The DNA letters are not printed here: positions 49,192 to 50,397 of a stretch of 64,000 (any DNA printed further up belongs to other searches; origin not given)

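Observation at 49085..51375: tRNA-Lys-flanked 2.2 kb islet encoding a MoaA/viperin-like radical-SAM enzyme plus a NUDIX hydrolase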

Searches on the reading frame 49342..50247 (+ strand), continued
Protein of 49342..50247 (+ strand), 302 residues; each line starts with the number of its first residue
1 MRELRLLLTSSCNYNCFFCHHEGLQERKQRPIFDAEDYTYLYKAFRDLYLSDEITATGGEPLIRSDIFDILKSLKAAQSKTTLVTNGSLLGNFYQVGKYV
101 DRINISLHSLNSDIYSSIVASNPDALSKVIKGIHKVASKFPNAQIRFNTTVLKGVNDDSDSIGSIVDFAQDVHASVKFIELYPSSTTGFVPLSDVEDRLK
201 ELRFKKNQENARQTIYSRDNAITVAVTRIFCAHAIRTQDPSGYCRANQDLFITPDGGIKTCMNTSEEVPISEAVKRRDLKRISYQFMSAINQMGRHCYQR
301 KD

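Call 88: search_protein_families(library=ncbifam, proteins=[L021:2801-4012:+, L021:4017-4916:+, L012:6931-7497:+, L034:9002-9649:+, L006:6963-7487:+, L012:4449-5282:+, L012:5282-5908:+, L017:8948-10255:+], max_evalue=0.00001)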
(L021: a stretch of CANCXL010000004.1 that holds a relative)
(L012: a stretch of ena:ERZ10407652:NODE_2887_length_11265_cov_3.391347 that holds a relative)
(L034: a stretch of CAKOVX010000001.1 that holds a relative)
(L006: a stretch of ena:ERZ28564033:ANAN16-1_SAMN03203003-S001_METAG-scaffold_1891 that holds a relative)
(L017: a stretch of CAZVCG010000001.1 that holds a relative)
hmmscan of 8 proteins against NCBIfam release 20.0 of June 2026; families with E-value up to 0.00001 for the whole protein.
L021:2801-4012:+ (404 aa): 13 families
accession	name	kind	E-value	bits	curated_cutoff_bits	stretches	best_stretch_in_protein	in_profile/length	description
TIGR03588.1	PseC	equivalog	2.3e-56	191.3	423.5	1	15-383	10-368/380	UDP-4-amino-4,6-dideoxy-N-acetyl-beta-L-altrosamine transaminase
TIGR04181.1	NHT_00031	hypoth_equivalog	3.6e-53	180.7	420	1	12-321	6-319/359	LegC family aminotransferase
NF008687.0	PRK11706.1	equivalog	2.1e-44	151.8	375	1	17-272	11-265/375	dTDP-4-amino-4,6-dideoxygalactose transaminase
NF011936.0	PRK15407.1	equivalog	2.2e-42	145.3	423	1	35-315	63-370/440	lipopolysaccharide biosynthesis protein RfbH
NF008658.2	PRK11658.1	equivalog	1.1e-40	139.5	631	1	10-321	8-317/379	UDP-4-amino-4-deoxy-L-arabinose aminotransferase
TIGR02379.1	ECA_wecE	subfamily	2.6e-36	125.2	434.85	1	11-235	6-231/376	dTDP-4-amino-4,6-dideoxy-D-glucose transaminase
TIGR04427.1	PLP_DesI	equivalog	3.9e-33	115.1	650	1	37-303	52-306/390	dTDP-4-dehydro-6-deoxyglucose aminotransferase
NF000586.1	PRK00011.1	subfamily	3.8e-07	29.2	335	1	107-205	137-238/404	serine hydroxymethyltransferase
NF005817.0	PRK07683.1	equivalog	1.2e-06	27.5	575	1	47-132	84-169/387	aminotransferase A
NF005744.0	PRK07568.1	subfamily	1.4e-06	27.3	389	1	21-157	50-201/398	pyridoxal phosphate-dependent aminotransferase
NF004975.0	PRK06348.1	equivalog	3e-06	26.5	549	1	17-131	46-169/384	pyridoxal phosphate-dependent aminotransferase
TIGR01977.1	am_tr_V_EF2568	hypoth_equivalog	3.7e-06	26.2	377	1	48-163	58-179/376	cysteine desulfurase family protein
NF004621.0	PRK05957.1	equivalog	5.4e-06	25.4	498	1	48-130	85-166/389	pyridoxal phosphate-dependent aminotransferase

L021:4017-4916:+ (300 aa): 21 families
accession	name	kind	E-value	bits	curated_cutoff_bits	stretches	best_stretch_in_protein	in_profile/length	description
TIGR00586.1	mutt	equivalog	3.2e-19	69.2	97.9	2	19-135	6-118/129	8-oxo-dGTP diphosphatase MutT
NF006530.0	PRK08999.1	equivalog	3.3e-19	69.1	245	1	19-88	7-77/315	Nudix family hydrolase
NF008044.0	PRK10776.1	equivalog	4.6e-19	68.6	148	2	20-82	6-68/130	8-oxo-dGTP diphosphatase MutT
NF006961.0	PRK09438.1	equivalog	4.2e-17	62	103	2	22-135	12-137/151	dihydroneopterin triphosphate diphosphatase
NF007834.0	PRK10546.1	equivalog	2.2e-15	56.6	156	1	20-129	6-111/135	pyrimidine (deoxy)nucleoside triphosphate diphosphatase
NF041652.1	Nud_hyd_Dein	equivalog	6e-14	52.5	200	1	16-85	11-82/152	Nudix hydrolase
NF001937.0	PRK00714.1-4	equivalog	1.2e-13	51.1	139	1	18-88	9-74/161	RNA pyrophosphohydrolase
NF001938.0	PRK00714.1-5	equivalog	1.9e-13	50.1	116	1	18-80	13-80/172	RNA pyrophosphohydrolase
TIGR02705.1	nudix_YtkD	equivalog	5e-13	48.9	154.4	1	164-210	28-73/156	RNA deprotection pyrophosphohydrolase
NF001936.0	PRK00714.1-3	equivalog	3.4e-12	46.5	118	1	20-117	9-108/155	RNA pyrophosphohydrolase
NF001935.0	PRK00714.1-2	equivalog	1.7e-10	40.7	259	0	165-213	14-62/183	RNA pyrophosphohydrolase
NF001934.0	PRK00714.1-1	equivalog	2.2e-10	40.2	241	0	165-212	14-61/176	RNA pyrophosphohydrolase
NF001299.0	PRK00241.1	equivalog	1.2e-09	38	158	0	163-214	139-191/263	NAD(+) diphosphatase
NF003785.0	PRK05379.1-1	equivalog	7.1e-09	35.3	418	0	158-294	202-338/347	bifunctional nicotinamide-nucleotide adenylyltransferase/Nudix hydroxylase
NF003791.0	PRK05379.2-3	equivalog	9.4e-09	34.9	409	0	23-77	207-259/340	bifunctional nicotinamide-nucleotide adenylyltransferase/Nudix hydroxylase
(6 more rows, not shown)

L012:6931-7497:+ (189 aa): 0 families

L034:9002-9649:+ (216 aa): 1 family
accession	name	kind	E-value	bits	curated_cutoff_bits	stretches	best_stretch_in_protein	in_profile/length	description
NF007515.0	PRK10119.1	equivalog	3.1e-27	95.6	286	1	7-215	8-215/231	phosphohydrolase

L006:6963-7487:+ (175 aa): 0 families

L012:4449-5282:+ (278 aa): 11 families
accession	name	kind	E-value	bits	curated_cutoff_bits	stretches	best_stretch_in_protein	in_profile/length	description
TIGR02152.1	D_ribokin_bact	equivalog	1.5e-14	54.1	299.65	1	176-264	198-286/298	ribokinase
NF041134.1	R1P_kin_Thcocales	equivalog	8.6e-12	45.1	500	1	36-252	37-256/291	ADP-dependent ribose-1-phosphate kinase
TIGR03828.1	pfkB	equivalog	3.1e-11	42.9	292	1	183-270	206-295/305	1-phosphofructokinase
TIGR03168.1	1-PFK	subfamily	7.3e-11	41.5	216.4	1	183-267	206-292/305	hexose kinase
NF040938.1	KDG_KDGal_kin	equivalog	2.3e-10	40.1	400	1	178-258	203-283/305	bifunctional 2-dehydro-3-deoxygluconokinase/2-dehydro-3-deoxygalactonokinase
TIGR04382.1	myo_inos_iolC_N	equivalog_domain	7.7e-09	35.2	300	1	180-257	210-288/309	5-dehydro-2-deoxygluconokinase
NF053626.1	RibKinHalex1628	equivalog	1.1e-08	34.9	330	1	42-255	45-265/293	ATP-dependent ribose-1-phosphate kinase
NF041320.1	pfkB_Halo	equivalog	1.5e-08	34.4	400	1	195-268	213-288/302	1-phosphofructokinase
NF049991.1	TagKinase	equivalog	1.8e-07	30.3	420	1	174-259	210-296/321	tagatose kinase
NF008353.0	PRK11142.1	equivalog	1.5e-06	28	341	1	190-263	215-288/307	ribokinase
NF007321.0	PRK09813.1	equivalog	1.8e-06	27.6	247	1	177-262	173-258/261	fructoselysine 6-kinase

L012:5282-5908:+ (209 aa): 2 families
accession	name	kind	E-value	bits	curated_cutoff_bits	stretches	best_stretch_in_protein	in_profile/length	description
TIGR00041.1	DTMP_kinase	equivalog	7e-12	45.4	83.25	1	79-183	85-192/196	dTMP kinase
TIGR02173.1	cyt_kin_arch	equivalog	3.3e-08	33.7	102.1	0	1-30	1-30/169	(d)CMP kinase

L017:8948-10255:+ (436 aa): 8 families
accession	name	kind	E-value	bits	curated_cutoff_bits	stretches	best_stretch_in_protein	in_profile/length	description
TIGR03588.1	PseC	equivalog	2.6e-55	187.9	423.5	1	52-397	28-364/380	UDP-4-amino-4,6-dideoxy-N-acetyl-beta-L-altrosamine transaminase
NF008687.0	PRK11706.1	equivalog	1.8e-43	148.8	375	1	31-225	8-203/375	dTDP-4-amino-4,6-dideoxygalactose transaminase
TIGR04181.1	NHT_00031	hypoth_equivalog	4.2e-43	147.6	420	1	57-313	33-300/359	LegC family aminotransferase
NF011936.0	PRK15407.1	equivalog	1.6e-41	142.4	423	1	27-219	37-239/440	lipopolysaccharide biosynthesis protein RfbH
NF008658.2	PRK11658.1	equivalog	2.3e-40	138.4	631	1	56-338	35-318/379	UDP-4-amino-4-deoxy-L-arabinose aminotransferase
TIGR02379.1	ECA_wecE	subfamily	1.1e-34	119.8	434.85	1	28-226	6-206/376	dTDP-4-amino-4,6-dideoxy-D-glucose transaminase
TIGR04427.1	PLP_DesI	equivalog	5.3e-31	108.1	650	1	51-223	49-220/390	dTDP-4-dehydro-6-deoxyglucose aminotransferase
NF005817.0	PRK07683.1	equivalog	2.1e-08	33.3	575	1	64-149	84-169/387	aminotransferase A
